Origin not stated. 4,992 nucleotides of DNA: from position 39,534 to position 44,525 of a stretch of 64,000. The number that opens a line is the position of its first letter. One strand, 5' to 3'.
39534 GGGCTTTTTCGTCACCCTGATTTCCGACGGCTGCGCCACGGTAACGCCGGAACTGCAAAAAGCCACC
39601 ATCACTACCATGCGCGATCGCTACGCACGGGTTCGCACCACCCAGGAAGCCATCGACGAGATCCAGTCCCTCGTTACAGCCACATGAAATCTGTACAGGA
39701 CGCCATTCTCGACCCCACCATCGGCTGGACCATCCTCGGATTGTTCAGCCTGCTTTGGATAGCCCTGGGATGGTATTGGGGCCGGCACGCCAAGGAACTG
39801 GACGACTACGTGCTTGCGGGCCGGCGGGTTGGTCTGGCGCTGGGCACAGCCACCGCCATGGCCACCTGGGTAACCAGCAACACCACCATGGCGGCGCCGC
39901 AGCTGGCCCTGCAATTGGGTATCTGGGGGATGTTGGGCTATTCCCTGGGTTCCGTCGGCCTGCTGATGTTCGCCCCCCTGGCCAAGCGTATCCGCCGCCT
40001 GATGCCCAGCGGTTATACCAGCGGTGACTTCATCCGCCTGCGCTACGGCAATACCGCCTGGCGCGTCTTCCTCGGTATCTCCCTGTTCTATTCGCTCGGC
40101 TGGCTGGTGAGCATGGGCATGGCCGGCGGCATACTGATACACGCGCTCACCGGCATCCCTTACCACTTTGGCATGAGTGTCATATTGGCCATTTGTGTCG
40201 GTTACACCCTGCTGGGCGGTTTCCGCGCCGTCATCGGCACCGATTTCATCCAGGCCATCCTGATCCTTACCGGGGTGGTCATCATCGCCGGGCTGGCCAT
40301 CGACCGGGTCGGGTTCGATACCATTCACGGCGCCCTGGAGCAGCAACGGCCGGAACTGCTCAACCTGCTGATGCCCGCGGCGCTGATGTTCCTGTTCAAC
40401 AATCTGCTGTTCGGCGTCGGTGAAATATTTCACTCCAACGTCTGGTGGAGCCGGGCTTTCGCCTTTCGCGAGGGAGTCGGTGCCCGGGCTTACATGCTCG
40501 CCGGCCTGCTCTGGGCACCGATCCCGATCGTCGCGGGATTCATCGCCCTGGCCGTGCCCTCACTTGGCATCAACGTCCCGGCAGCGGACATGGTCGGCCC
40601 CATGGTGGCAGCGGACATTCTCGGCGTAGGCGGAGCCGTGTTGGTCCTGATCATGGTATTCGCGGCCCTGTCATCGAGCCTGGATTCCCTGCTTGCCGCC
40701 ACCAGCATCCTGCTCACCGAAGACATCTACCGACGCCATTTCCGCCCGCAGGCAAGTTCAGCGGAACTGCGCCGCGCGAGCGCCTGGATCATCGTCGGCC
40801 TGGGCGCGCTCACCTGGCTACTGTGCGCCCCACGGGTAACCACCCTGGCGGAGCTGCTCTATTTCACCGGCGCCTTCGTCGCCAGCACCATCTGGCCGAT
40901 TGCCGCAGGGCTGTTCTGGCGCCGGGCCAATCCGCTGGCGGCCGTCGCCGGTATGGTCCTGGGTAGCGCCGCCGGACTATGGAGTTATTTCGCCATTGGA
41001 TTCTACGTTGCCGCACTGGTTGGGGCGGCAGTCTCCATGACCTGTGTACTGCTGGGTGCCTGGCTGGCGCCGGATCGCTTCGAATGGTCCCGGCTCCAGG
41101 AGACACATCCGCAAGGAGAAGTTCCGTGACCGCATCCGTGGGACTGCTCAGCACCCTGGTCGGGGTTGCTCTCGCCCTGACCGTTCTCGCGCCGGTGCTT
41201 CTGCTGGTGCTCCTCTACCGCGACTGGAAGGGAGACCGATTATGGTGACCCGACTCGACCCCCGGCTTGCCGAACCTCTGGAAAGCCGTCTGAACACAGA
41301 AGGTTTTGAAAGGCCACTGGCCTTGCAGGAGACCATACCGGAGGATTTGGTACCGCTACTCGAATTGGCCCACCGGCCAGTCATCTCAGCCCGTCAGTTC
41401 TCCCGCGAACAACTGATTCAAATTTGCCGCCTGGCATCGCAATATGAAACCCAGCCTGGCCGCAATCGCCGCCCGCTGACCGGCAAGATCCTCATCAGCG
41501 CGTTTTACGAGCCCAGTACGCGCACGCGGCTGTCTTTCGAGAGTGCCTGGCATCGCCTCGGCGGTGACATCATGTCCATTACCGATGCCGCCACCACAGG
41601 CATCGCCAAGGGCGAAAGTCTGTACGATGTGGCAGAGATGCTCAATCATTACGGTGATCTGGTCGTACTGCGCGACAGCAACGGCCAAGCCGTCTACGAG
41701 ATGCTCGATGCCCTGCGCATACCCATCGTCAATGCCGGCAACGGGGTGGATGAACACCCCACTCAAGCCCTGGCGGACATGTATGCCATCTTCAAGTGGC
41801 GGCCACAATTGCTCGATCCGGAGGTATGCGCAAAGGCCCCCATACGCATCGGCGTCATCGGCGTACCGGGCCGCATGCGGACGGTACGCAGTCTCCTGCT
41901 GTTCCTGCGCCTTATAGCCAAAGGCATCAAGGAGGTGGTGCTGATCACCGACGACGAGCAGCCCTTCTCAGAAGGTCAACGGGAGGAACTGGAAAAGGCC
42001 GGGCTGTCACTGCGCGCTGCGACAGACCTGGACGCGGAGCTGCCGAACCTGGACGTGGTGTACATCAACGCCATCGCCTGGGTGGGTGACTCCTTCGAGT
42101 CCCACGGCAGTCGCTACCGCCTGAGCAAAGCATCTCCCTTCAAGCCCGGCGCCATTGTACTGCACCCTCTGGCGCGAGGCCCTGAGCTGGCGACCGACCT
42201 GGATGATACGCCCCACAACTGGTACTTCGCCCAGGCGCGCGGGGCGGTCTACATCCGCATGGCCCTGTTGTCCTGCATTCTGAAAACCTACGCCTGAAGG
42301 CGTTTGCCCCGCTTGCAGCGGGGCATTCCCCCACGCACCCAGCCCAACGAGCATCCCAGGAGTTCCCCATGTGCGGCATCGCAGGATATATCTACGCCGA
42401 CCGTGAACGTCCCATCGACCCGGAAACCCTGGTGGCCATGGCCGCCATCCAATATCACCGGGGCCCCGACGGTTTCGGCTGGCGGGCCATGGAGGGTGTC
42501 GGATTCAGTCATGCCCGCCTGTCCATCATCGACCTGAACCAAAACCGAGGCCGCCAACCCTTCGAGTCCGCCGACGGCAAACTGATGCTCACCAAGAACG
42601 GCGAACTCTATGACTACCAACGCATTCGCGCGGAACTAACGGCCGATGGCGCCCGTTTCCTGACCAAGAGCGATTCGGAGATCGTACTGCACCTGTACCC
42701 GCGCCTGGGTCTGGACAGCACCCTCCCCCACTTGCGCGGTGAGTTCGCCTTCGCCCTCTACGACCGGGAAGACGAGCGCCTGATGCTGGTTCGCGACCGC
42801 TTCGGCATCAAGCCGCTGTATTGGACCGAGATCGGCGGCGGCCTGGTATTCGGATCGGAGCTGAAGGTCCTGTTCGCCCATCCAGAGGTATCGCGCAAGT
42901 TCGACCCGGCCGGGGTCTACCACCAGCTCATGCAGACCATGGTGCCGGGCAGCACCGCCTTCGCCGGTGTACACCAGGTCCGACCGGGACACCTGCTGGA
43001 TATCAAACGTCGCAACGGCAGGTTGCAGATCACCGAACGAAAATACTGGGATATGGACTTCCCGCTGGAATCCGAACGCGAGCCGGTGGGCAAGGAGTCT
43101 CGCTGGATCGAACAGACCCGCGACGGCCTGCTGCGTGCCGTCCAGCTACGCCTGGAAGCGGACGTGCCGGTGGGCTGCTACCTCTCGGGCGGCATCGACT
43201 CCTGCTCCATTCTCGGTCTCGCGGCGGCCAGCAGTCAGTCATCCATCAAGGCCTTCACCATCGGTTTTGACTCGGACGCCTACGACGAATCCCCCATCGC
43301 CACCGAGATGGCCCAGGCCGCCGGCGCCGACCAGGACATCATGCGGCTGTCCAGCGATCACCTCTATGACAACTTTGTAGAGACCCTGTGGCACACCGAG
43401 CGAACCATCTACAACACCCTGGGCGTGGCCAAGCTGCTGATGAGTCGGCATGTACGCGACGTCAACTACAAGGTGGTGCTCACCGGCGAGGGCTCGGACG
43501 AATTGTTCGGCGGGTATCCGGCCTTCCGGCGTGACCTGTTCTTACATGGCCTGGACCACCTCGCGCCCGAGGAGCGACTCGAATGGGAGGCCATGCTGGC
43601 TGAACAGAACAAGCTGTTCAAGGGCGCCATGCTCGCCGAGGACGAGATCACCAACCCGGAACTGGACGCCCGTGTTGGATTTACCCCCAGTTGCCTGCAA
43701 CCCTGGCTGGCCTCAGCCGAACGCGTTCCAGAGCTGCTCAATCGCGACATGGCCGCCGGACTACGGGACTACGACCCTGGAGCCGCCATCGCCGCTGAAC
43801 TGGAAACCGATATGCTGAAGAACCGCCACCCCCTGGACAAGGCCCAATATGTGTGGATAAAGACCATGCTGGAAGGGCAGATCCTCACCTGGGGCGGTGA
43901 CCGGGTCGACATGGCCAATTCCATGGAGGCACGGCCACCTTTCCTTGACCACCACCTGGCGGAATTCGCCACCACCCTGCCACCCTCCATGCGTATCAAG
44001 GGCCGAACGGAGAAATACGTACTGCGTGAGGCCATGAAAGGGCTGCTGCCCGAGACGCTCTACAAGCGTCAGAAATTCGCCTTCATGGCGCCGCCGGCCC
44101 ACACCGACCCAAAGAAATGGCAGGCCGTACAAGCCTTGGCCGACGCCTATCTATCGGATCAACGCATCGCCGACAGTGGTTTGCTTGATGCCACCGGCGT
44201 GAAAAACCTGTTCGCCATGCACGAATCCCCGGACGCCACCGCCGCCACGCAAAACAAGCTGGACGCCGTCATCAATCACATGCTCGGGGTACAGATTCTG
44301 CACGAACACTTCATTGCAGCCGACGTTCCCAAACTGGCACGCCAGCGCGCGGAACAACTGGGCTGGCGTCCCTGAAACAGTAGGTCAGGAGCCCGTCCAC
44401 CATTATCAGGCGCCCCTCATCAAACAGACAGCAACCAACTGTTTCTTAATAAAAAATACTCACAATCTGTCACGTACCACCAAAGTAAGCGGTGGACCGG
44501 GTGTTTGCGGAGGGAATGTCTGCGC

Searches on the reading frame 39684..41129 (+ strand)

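Call 20: search_protein_families(library=ncbifam, proteins=[window:39684-41129:+])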
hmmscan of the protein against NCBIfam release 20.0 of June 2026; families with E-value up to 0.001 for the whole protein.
window:39684-41129:+ (481 aa): 7 families
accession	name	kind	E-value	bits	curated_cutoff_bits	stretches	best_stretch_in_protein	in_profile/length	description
TIGR00813.1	sss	superfamily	5.2e-43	147.6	184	1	42-427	1-411/411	sodium/solute symporter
TIGR02119.1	panF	equivalog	3.3e-25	89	328.05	1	26-430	17-433/471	sodium/pantothenate symporter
TIGR02121.1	Na_Pro_sym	equivalog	1.9e-24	86.3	515.5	1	18-430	7-433/488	sodium/proline symporter PutP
TIGR03648.1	Na_symport_lg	subfamily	3.3e-17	62.1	320.75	2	15-200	2-185/547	VC_2705 family sodium/solute symporter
NF007790.0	PRK10484.1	equivalog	2.3e-13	49.9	401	1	23-446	14-463/527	solute:sodium symporter family transporter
NF011948.0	PRK15419.1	equivalog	1.3e-07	30.9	955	1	25-437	18-448/502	sodium/proline symporter PutP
NF006903.2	PRK09395.1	subfamily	1e-05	24.1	750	1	20-429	43-473/552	cation/acetate symporter ActP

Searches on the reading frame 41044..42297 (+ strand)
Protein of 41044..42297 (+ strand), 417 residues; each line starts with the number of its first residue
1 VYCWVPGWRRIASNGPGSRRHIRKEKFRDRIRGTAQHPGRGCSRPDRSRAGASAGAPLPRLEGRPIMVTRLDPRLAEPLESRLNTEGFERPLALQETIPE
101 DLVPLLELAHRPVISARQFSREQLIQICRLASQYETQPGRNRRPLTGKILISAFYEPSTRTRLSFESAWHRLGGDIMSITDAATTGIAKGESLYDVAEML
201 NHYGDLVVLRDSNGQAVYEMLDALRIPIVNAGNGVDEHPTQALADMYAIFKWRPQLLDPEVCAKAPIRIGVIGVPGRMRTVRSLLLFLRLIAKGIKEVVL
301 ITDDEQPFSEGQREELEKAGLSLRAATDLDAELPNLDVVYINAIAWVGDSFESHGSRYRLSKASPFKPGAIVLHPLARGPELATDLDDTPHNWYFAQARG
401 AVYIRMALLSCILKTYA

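Call 30: search_protein_families(library=pfam, proteins=[window:41044-42297:+])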
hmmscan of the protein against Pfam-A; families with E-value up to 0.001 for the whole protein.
window:41044-42297:+ (417 aa): 2 families
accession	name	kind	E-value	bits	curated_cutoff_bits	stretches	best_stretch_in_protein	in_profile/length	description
PF02729.26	OTCace_N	-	1.2e-38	132.9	29.9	1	112-249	2-146/148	Aspartate/ornithine carbamoyltransferase, carbamoyl-P binding domain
PF00185.30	OTCace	-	1.1e-10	42.2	29.4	1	269-410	5-155/157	Aspartate/ornithine carbamoyltransferase, Asp/Orn binding domain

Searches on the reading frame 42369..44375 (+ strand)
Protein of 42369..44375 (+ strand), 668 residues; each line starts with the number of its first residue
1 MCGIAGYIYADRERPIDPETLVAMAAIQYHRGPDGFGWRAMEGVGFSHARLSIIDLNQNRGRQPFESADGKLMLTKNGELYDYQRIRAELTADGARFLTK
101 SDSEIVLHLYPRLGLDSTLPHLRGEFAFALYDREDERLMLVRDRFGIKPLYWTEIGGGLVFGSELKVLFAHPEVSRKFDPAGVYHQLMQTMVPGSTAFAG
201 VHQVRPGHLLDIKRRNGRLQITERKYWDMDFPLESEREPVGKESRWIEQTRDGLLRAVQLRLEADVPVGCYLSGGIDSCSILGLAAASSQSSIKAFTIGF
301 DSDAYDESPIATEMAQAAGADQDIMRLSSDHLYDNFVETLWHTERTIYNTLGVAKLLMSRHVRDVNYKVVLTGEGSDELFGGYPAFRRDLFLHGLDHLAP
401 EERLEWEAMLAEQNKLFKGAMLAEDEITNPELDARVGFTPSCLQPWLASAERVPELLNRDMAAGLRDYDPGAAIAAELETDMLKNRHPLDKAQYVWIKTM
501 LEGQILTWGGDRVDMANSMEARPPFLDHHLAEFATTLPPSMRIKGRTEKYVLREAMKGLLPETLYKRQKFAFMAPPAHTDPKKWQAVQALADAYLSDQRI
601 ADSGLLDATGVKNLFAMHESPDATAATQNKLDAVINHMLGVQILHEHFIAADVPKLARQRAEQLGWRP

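Call 20: search_protein_families(library=ncbifam, proteins=[window:42369-44375:+])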
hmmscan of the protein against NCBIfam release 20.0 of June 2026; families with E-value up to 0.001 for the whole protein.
window:42369-44375:+ (668 aa): 9 families
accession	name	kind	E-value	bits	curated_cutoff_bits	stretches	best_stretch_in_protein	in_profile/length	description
TIGR01536.1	asn_synth_AEB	equivalog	1.5e-128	430.1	267.1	1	2-572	1-517/517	asparagine synthase (glutamine-hydrolyzing)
TIGR03108.1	eps_aminotran_1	hypoth_equivalog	5.5e-116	388.7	816.9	2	1-387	1-378/628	XrtA/PEP-CTERM system amidotransferase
TIGR03104.1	trio_amidotrans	equivalog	6.2e-94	315.3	570.1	2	1-384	1-381/589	N-acetylglutaminylglutamine amidotransferase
NF006949.0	PRK09431.1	equivalog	8.5e-80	268.8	499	3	1-185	1-182/554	asparagine synthase B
NF033535.1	lass_lactam_cya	exception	2.4e-54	185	525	2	1-378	1-374/668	lasso peptide isopeptide bond-forming cyclase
NF033561.1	macrolact_Ik_Al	subfamily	4.3e-31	108.2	300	1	128-606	83-527/561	albusnodin/ikarugamycin family macrolactam cyclase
TIGR01134.1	purF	equivalog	1e-10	41.6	350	1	41-185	62-216/432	amidophosphoribosyltransferase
NF001484.0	PRK00331.1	subfamily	5.4e-07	28.4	381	1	44-142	67-175/601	isomerizing glutamine--fructose-6-phosphate transaminase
TIGR01135.1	glmS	equivalog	5.5e-06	25.2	418.05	1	44-144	66-176/607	glutamine--fructose-6-phosphate transaminase (isomerizing)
